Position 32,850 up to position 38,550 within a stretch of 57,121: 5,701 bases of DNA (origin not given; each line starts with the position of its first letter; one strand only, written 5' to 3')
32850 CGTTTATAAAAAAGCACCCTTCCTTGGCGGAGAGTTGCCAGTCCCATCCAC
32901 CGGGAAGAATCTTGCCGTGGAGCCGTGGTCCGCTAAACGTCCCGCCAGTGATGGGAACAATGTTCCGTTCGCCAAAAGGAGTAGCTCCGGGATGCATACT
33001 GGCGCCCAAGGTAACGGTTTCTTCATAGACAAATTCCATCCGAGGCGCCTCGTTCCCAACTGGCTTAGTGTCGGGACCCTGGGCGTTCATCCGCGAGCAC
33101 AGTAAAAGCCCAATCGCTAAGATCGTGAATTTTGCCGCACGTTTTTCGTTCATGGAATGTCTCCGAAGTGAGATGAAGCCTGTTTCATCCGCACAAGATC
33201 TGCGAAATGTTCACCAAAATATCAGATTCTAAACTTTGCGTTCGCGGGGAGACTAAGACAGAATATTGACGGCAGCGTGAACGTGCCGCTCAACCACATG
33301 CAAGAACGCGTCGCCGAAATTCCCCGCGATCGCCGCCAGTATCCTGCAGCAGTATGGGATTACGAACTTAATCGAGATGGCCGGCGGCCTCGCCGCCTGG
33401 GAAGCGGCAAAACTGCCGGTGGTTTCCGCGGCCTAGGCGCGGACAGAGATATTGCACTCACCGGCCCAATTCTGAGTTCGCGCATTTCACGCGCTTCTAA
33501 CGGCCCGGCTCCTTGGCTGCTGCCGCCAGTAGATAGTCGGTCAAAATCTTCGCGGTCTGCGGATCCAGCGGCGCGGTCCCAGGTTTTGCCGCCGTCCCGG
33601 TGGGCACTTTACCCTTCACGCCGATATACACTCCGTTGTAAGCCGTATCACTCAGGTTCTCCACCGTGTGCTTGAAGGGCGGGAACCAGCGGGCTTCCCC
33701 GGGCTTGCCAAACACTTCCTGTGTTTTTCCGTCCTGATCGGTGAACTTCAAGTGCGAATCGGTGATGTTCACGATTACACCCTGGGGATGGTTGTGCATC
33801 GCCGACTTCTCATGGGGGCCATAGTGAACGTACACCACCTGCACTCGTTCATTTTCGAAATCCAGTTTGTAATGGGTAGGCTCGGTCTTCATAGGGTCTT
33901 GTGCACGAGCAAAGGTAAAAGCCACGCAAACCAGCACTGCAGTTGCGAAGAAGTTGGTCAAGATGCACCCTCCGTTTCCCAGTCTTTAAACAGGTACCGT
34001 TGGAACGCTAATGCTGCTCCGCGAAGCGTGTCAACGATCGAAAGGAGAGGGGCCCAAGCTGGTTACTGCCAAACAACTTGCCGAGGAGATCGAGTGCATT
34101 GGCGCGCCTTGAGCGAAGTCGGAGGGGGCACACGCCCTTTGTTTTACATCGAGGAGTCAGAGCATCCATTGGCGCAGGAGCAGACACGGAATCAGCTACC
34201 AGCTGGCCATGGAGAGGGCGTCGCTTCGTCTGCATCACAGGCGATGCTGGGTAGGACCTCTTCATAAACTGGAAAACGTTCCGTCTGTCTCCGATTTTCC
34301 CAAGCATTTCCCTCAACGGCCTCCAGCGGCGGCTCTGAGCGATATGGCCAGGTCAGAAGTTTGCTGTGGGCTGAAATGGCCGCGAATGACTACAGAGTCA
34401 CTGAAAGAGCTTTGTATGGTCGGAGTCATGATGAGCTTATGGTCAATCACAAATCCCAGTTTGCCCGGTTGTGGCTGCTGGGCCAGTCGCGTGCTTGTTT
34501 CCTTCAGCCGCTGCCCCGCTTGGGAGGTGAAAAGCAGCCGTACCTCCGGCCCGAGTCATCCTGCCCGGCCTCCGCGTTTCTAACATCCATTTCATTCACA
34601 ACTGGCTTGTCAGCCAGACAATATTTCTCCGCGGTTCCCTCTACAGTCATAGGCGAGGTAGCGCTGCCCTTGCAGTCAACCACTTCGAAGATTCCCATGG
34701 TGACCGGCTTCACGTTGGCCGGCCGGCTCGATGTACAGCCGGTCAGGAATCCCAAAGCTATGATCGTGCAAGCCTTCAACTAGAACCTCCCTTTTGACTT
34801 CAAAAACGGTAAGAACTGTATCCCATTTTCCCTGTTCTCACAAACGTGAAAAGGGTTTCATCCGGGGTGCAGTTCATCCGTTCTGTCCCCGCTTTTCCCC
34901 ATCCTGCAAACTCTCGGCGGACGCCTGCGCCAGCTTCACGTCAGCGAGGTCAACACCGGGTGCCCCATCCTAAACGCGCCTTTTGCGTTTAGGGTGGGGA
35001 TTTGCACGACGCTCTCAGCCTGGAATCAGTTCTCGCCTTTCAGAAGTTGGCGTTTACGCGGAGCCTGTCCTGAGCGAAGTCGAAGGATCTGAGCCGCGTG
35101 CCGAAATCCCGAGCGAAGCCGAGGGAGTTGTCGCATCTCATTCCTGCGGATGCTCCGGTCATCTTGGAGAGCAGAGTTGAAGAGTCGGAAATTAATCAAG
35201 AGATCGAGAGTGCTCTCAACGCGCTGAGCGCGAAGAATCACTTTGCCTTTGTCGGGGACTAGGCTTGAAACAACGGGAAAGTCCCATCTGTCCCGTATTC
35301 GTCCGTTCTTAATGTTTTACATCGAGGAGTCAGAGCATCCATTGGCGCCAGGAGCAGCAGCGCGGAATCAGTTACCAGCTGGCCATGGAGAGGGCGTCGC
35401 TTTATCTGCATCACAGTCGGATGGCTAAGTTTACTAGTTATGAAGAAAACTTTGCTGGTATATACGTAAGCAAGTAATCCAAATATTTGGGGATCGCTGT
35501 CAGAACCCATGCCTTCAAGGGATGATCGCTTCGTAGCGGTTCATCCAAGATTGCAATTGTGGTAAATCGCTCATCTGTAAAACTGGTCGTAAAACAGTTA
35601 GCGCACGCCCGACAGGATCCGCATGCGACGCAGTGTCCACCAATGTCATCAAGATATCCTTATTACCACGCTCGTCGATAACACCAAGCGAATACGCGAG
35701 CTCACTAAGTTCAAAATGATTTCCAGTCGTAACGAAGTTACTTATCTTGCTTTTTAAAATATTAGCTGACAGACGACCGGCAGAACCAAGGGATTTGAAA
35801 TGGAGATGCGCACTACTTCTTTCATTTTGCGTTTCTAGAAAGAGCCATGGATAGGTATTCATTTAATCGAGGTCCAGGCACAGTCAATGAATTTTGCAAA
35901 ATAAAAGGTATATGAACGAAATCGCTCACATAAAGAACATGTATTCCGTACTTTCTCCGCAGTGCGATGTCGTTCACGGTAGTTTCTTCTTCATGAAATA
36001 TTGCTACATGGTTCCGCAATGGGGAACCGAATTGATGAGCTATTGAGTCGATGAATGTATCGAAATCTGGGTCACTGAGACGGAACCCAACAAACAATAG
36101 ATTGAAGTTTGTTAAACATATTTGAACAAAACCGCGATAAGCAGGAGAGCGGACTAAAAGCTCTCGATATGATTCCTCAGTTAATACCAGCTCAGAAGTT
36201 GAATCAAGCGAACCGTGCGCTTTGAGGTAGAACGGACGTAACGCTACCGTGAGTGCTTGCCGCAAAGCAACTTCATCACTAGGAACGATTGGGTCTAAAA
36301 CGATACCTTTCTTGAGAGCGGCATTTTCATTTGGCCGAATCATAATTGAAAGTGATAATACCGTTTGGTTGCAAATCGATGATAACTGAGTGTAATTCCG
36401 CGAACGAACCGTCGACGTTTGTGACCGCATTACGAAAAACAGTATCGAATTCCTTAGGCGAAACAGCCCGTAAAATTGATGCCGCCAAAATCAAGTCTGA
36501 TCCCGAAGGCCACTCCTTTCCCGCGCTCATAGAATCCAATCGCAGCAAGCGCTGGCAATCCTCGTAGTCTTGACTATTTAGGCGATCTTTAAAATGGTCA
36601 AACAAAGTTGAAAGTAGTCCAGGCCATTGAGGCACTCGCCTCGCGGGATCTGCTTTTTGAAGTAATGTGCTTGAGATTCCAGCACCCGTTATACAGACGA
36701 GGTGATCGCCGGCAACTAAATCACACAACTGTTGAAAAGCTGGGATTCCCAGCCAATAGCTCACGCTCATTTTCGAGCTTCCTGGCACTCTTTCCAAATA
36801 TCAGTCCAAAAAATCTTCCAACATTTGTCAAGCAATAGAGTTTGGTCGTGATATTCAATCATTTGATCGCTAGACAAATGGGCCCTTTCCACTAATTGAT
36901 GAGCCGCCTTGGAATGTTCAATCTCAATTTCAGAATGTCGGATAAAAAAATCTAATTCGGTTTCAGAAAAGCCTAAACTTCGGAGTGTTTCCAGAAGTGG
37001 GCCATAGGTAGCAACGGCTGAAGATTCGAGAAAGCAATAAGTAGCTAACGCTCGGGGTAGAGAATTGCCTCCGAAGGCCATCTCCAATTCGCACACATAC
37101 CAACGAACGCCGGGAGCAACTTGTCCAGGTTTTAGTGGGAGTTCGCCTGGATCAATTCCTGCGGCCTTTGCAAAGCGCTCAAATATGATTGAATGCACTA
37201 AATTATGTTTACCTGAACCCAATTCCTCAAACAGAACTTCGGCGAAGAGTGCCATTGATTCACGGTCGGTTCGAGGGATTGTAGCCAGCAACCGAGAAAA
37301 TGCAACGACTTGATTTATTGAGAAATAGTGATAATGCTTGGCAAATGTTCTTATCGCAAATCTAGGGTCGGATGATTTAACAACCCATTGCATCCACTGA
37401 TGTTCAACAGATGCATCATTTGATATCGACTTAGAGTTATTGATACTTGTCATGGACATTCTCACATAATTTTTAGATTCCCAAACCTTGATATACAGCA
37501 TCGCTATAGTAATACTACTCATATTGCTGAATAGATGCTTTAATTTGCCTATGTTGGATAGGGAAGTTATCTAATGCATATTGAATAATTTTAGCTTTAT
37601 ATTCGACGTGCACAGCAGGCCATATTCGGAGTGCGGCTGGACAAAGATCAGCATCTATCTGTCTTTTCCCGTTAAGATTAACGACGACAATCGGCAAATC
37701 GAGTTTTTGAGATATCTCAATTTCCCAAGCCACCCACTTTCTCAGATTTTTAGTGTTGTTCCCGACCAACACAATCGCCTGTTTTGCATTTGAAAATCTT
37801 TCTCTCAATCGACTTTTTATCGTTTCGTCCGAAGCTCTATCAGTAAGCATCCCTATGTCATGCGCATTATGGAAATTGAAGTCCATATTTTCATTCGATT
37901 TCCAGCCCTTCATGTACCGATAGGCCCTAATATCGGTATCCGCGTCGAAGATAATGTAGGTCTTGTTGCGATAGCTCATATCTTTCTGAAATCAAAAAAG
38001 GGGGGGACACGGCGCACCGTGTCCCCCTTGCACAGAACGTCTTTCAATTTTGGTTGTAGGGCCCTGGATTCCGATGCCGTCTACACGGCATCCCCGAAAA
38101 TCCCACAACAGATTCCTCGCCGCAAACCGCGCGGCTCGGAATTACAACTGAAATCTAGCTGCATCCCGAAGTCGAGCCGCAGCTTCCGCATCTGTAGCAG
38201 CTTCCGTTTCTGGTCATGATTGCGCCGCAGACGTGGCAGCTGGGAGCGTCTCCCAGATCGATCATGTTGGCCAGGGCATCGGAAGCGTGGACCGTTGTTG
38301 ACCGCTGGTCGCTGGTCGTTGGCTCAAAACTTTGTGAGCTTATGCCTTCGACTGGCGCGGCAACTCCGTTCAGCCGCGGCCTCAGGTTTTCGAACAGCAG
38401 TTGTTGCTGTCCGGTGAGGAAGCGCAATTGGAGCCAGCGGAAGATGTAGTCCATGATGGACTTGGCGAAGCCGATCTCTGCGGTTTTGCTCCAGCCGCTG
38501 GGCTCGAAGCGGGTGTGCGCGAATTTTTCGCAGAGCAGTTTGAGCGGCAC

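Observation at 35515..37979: Thoeris-like four-gene operon: TIR-like (DUF1863) + haem-oxygenase-like di-iron enzyme + SIR2 + unknown 115-aa protein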

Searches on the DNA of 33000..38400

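Call 81: search_rna_families(source=window, start=33000, end=38400, threshold=evalue, max_evalue=0.1)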
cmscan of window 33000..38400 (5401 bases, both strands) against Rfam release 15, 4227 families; matches with E-value up to 0.1: 0.
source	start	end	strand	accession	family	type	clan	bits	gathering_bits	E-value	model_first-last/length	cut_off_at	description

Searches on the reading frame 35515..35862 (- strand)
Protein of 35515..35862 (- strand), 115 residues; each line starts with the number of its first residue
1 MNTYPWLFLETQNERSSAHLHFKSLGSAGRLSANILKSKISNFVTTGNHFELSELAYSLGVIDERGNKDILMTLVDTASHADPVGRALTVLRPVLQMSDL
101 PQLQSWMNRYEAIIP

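Call 4: search_protein_families(library=pfam, proteins=[window:35515-35862:-], max_evalue=1)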
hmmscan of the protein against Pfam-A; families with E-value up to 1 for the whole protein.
window:35515-35862:- (115 aa): 1 family
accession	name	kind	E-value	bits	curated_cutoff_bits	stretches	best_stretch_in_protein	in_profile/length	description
PF04761.17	Phage_Treg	-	0.24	12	25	1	90-113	32-56/61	Lactococcus bacteriophage putative transcription regulator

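Call 5: search_protein_families(library=padloc, proteins=[window:35515-35862:-], max_evalue=1)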
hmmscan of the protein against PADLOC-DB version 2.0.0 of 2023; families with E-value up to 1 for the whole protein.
window:35515-35862:- (115 aa): 0 families

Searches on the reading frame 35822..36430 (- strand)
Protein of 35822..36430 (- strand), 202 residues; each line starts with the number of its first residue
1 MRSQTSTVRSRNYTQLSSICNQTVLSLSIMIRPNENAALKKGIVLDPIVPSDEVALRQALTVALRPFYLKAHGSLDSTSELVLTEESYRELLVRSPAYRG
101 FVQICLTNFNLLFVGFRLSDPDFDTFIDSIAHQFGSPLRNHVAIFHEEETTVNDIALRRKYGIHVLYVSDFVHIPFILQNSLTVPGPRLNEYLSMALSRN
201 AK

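Call 4: search_protein_families(library=pfam, proteins=[window:35822-36430:-], max_evalue=1)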
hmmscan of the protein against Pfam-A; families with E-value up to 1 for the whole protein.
window:35822-36430:- (202 aa): 2 families
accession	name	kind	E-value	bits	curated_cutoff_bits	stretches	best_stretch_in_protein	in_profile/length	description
PF13289.12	SIR2_2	-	1.6e-19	70.8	24.5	1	58-165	33-140/141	SIR2-like domain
PF01677.21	Herpes_UL7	-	0.064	13.5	25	1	57-108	8-54/213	Herpesvirus UL7 like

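Call 5: search_protein_families(library=padloc, proteins=[window:35822-36430:-], max_evalue=1)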
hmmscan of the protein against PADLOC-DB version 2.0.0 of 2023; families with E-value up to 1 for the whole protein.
window:35822-36430:- (202 aa): 6 families
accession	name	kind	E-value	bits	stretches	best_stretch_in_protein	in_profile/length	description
PDLC00407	ThsA1|ThsA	-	3.1e-12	43.9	1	70-153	148-231/478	STALD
PDLC03856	LmuA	-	7e-08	30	1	70-166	158-249/433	-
PDLC02184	Dsr2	-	9.3e-08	28.5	1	54-136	145-227/1222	-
PDLC00409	ThsA1|ThsA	-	3.2e-07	28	1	70-163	149-241/242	STALD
PDLC00412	ThsA1|ThsA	-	2.6e-05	21.5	1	106-178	18-107/314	STALD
PDLC04968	PDC-S25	-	0.011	12.8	1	70-136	181-247/517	-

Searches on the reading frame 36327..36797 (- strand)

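Call 4: search_protein_families(library=pfam, proteins=[window:36327-36797:-], max_evalue=1)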
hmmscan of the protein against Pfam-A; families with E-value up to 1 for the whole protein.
window:36327-36797:- (156 aa): 0 families

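Call 5: search_protein_families(library=padloc, proteins=[window:36327-36797:-], max_evalue=1)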
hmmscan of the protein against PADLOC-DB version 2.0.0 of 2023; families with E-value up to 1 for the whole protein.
window:36327-36797:- (156 aa): 1 family
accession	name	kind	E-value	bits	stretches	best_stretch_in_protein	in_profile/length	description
PDLC02184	Dsr2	-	0.017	11.1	1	19-153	11-127/1222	-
